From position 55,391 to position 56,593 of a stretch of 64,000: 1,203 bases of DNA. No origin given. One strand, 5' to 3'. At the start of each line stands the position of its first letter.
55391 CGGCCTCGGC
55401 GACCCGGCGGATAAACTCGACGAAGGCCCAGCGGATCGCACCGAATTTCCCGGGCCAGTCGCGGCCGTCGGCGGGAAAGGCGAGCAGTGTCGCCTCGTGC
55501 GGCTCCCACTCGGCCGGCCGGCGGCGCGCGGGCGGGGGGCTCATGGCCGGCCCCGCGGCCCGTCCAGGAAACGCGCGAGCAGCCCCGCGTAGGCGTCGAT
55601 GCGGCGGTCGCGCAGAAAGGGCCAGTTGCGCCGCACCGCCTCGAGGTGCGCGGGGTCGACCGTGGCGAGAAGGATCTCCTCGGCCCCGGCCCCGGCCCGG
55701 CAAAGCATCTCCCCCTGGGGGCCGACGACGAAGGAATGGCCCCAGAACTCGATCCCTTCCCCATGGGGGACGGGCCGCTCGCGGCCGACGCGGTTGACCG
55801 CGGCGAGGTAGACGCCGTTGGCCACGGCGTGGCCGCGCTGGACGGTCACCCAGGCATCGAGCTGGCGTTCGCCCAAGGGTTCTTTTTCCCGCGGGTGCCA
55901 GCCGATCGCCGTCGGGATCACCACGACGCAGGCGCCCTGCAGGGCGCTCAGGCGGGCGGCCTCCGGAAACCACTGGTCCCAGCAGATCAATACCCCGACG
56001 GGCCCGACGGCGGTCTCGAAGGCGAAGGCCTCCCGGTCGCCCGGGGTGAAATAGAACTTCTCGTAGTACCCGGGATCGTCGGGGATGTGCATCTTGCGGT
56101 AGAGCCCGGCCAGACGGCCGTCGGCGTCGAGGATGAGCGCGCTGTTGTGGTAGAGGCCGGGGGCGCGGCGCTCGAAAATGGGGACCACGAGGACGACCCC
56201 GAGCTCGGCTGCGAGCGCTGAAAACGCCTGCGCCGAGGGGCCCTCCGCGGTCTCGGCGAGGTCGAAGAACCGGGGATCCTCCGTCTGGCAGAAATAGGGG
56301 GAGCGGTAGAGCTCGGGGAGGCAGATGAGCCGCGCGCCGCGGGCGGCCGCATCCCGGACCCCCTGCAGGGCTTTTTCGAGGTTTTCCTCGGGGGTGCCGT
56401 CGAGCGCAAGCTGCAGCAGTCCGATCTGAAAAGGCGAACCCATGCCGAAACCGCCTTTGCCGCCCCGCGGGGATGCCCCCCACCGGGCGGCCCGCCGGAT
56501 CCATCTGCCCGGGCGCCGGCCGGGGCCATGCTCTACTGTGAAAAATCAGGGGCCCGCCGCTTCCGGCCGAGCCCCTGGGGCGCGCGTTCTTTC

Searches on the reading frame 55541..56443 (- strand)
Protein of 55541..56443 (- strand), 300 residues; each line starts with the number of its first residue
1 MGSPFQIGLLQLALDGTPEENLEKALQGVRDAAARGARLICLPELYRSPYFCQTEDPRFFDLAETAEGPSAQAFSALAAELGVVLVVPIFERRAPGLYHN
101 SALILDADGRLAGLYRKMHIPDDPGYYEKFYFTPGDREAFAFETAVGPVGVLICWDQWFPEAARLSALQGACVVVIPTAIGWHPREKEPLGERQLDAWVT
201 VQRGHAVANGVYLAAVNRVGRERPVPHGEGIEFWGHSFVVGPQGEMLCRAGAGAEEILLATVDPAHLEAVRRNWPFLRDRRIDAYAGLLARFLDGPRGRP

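Call 40: search_protein_families(library=pfam, proteins=[window:55541-56443:-], max_evalue=0.001)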
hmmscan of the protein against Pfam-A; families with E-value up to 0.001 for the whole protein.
window:55541-56443:- (300 aa): 1 family
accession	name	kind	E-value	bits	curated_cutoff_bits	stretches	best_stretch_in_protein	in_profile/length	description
PF00795.27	CN_hydrolase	-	2.3e-59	201.2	23.2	1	8-272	3-256/256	Carbon-nitrogen hydrolase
